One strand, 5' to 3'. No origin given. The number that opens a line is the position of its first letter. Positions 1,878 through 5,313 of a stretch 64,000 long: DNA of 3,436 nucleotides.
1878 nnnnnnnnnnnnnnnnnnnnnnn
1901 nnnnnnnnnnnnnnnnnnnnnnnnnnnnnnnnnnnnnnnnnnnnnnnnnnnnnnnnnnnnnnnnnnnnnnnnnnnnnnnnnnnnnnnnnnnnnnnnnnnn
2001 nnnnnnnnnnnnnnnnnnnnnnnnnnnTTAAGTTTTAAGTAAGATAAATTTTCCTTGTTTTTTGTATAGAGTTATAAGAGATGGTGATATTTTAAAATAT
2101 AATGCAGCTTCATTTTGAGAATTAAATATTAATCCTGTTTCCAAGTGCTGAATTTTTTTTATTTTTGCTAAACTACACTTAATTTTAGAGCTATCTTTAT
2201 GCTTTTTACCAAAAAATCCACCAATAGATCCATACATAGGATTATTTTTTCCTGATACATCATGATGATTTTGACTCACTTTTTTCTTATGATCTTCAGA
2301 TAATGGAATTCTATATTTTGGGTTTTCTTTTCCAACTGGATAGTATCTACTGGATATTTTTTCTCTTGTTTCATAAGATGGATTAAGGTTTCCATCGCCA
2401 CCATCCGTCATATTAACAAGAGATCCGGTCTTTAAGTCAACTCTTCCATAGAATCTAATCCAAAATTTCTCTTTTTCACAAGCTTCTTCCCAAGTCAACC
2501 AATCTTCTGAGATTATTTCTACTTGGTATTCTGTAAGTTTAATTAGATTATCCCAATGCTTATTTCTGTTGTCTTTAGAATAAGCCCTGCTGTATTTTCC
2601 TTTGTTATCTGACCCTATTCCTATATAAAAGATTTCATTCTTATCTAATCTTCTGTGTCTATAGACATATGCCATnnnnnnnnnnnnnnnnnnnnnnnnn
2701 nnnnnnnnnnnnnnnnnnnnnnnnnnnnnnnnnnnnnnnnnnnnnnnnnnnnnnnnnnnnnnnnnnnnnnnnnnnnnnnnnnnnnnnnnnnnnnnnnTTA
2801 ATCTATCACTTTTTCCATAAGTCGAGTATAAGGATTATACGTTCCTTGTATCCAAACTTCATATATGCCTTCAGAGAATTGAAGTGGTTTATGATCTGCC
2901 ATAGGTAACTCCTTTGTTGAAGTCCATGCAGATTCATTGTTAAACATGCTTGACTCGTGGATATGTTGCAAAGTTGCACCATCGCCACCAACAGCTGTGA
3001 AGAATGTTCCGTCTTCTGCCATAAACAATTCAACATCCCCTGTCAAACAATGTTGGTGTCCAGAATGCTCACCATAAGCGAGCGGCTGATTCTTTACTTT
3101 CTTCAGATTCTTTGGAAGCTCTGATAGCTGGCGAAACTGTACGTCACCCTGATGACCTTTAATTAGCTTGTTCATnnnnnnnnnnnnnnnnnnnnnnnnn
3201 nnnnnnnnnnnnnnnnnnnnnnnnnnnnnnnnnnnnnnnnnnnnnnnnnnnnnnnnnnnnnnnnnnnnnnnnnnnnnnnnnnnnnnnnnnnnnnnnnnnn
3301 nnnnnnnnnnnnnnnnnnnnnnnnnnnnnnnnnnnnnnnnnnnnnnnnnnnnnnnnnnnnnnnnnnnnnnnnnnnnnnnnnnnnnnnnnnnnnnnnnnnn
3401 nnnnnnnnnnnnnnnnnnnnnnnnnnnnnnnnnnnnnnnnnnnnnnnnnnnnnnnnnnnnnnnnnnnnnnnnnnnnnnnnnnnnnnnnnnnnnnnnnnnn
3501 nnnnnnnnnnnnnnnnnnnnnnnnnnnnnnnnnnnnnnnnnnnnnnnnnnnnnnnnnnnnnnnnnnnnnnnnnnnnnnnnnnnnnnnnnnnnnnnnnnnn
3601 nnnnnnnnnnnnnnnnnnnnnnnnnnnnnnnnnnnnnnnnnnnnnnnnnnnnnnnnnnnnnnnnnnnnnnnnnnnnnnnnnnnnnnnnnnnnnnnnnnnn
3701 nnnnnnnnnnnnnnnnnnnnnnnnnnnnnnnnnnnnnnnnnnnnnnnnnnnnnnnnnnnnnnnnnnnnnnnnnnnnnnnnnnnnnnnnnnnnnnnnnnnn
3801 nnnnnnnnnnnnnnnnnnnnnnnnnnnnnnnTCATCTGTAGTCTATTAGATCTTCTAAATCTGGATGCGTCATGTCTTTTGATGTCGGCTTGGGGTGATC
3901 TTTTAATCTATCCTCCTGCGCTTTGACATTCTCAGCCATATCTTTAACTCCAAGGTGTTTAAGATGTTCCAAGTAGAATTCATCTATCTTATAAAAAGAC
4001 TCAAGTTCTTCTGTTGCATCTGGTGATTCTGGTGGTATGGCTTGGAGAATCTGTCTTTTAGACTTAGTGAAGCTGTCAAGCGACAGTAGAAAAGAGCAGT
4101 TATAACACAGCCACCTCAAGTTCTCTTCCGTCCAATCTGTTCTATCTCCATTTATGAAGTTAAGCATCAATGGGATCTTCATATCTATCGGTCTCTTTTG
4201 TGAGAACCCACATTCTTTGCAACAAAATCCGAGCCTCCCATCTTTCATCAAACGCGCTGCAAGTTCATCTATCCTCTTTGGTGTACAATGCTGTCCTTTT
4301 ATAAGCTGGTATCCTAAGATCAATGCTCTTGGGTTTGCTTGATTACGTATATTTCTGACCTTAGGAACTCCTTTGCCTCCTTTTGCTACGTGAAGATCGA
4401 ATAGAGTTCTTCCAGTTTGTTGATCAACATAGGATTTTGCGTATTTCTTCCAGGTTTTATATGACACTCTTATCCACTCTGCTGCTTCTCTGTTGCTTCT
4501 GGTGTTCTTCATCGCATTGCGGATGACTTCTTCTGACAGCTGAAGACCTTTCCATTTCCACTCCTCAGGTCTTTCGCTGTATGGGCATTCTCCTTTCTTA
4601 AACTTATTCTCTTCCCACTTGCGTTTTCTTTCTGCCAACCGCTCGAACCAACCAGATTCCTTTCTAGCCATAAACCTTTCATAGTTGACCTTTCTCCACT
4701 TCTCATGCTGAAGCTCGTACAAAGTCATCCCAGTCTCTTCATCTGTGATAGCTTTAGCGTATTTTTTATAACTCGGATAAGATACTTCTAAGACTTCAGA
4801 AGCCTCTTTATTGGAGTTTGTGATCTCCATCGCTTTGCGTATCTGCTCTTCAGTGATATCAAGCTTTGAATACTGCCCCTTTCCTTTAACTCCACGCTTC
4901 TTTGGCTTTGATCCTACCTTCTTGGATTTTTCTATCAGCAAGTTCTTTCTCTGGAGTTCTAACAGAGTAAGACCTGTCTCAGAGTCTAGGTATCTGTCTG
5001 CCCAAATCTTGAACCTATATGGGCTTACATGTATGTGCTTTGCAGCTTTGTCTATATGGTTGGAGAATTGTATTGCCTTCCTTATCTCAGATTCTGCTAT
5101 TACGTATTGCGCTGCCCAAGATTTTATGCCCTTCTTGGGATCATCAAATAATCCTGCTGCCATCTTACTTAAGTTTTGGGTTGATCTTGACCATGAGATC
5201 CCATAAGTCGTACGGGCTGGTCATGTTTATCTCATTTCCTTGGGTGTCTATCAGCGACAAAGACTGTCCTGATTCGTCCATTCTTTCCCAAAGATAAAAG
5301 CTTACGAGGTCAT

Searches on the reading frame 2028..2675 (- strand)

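Call 15: search_protein_families(library=pfam, proteins=[window:2028-2675:-], max_evalue=0.1)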
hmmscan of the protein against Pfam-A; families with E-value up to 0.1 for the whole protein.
window:2028-2675:- (215 aa): 2 families
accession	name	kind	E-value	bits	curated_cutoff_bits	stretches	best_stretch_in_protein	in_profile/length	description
PF07460.16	NUMOD3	-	0.0031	17.8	20.4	0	125-149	4-25/37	NUMOD3 motif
PF20987.3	I-TevI_DNA-bd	-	0.027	14.8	27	1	180-210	17-47/51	Intron-encoded endonuclease 1, DNA-binding domain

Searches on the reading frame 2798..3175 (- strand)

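Call 15: search_protein_families(library=pfam, proteins=[window:2798-3175:-], max_evalue=0.1)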
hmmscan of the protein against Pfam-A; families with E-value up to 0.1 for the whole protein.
window:2798-3175:- (125 aa): 0 families

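Call 58: search_protein_families(library=phrogs, proteins=[window:2798-3175:-], max_evalue=0.01)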
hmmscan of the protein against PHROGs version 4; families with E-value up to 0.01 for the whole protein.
window:2798-3175:- (125 aa): 1 family
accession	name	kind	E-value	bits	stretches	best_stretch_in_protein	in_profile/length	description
phrog_27831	-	unknown function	8.8e-06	26.8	1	8-115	12-116/124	-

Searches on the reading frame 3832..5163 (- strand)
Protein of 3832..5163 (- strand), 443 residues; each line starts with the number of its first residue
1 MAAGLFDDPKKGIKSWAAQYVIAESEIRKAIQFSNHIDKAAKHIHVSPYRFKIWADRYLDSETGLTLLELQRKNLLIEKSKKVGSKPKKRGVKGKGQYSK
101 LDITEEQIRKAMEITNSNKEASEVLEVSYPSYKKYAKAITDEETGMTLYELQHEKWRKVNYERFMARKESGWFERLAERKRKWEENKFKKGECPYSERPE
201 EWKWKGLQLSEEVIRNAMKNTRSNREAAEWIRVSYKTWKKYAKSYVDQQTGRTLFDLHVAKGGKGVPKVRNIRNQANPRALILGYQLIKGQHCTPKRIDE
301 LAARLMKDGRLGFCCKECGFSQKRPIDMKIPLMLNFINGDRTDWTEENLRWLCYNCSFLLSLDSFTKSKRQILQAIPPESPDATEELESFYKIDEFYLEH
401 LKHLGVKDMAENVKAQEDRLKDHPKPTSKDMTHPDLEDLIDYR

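Call 9: search_protein_families(library=phrogs, proteins=[window:3832-5163:-], max_evalue=0.00001)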
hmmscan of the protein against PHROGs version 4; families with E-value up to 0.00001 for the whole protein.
window:3832-5163:- (443 aa): 1 family
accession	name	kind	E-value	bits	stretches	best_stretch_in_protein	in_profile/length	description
phrog_10822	-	DNA, RNA and nucleotide metabolism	1.8e-08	35.4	1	296-357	84-144/245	HNH endonuclease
